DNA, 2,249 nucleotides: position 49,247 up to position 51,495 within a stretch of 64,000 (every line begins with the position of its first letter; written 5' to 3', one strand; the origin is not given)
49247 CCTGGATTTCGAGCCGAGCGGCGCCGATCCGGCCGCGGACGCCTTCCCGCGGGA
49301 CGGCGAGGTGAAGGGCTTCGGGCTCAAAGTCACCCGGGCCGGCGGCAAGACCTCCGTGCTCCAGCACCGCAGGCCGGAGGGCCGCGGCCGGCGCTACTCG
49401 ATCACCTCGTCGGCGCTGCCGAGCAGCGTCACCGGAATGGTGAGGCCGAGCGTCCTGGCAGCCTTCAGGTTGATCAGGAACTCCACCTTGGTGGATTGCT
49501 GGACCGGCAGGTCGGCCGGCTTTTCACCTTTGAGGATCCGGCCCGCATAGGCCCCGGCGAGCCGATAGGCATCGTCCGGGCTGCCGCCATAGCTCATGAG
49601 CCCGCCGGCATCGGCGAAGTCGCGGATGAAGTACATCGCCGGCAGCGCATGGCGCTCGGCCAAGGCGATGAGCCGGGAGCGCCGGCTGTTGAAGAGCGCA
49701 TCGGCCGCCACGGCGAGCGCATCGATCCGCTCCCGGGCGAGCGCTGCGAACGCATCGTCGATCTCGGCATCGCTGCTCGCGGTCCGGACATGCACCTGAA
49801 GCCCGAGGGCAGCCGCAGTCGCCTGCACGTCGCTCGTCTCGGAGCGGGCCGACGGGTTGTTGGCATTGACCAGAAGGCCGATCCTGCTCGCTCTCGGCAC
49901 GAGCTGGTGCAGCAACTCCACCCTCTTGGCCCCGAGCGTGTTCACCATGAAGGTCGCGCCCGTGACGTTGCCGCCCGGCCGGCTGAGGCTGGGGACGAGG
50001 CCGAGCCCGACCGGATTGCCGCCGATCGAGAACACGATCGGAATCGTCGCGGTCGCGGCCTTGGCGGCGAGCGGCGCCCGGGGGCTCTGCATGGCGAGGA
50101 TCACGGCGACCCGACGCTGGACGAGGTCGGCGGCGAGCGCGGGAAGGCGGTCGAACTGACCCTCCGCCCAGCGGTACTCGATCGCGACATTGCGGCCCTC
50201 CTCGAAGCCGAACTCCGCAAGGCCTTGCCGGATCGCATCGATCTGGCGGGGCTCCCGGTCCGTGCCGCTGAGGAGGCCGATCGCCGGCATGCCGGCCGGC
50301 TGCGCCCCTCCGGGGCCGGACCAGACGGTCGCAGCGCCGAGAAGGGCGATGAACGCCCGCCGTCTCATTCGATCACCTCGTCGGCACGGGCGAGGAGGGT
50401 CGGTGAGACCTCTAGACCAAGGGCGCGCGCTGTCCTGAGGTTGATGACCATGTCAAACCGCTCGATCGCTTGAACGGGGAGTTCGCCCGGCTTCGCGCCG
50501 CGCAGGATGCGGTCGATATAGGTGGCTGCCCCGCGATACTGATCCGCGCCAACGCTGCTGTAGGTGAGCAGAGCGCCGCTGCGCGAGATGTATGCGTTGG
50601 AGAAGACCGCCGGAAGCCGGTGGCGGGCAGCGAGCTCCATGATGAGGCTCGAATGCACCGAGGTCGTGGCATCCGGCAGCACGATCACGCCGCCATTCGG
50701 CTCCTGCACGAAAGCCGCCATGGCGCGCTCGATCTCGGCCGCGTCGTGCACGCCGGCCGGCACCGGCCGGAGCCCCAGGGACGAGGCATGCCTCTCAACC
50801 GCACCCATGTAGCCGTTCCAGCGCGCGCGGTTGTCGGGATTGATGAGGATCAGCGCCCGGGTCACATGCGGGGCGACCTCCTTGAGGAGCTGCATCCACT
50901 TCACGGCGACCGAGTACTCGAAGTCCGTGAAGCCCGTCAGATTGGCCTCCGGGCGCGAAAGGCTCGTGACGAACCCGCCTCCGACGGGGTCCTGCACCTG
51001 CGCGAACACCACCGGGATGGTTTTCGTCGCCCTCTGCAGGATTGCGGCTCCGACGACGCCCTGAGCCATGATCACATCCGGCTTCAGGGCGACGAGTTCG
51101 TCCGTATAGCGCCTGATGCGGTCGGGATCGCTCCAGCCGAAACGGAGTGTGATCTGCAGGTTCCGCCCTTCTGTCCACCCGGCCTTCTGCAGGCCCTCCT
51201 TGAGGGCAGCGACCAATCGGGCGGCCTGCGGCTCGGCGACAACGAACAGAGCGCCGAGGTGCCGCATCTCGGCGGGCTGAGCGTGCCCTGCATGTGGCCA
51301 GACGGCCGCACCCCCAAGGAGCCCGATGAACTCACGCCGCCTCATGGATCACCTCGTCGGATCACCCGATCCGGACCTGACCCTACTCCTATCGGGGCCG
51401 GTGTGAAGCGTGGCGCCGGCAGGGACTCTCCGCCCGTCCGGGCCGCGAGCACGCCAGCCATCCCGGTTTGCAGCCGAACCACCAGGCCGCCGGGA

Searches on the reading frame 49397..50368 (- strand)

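Call 67: search_protein_families(library=pfam, proteins=[window:49397-50368:-], max_evalue=0.0001)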
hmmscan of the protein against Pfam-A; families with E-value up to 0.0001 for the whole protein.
window:49397-50368:- (324 aa): 1 family
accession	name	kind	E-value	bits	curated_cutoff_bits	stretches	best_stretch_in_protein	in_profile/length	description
PF04392.18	ABC_sub_bind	-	4.7e-45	154.5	25.9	1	43-323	17-293/293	ABC transporter substrate binding protein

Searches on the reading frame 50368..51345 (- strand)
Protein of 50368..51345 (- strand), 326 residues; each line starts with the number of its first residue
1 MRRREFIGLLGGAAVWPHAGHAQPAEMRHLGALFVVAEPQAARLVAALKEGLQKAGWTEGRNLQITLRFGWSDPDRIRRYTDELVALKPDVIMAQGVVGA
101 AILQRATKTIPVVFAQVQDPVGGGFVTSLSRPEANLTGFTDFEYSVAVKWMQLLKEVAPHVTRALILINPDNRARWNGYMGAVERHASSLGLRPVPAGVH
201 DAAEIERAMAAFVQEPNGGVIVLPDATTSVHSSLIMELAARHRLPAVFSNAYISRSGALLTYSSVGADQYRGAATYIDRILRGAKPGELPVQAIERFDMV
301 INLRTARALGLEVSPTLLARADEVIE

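Call 67: search_protein_families(library=pfam, proteins=[window:50368-51345:-], max_evalue=0.0001)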
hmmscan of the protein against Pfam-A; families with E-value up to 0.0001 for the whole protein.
window:50368-51345:- (326 aa): 1 family
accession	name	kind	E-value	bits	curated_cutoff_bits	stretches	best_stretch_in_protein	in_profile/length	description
PF04392.18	ABC_sub_bind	-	9.3e-41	140.4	25.9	1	35-325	7-293/293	ABC transporter substrate binding protein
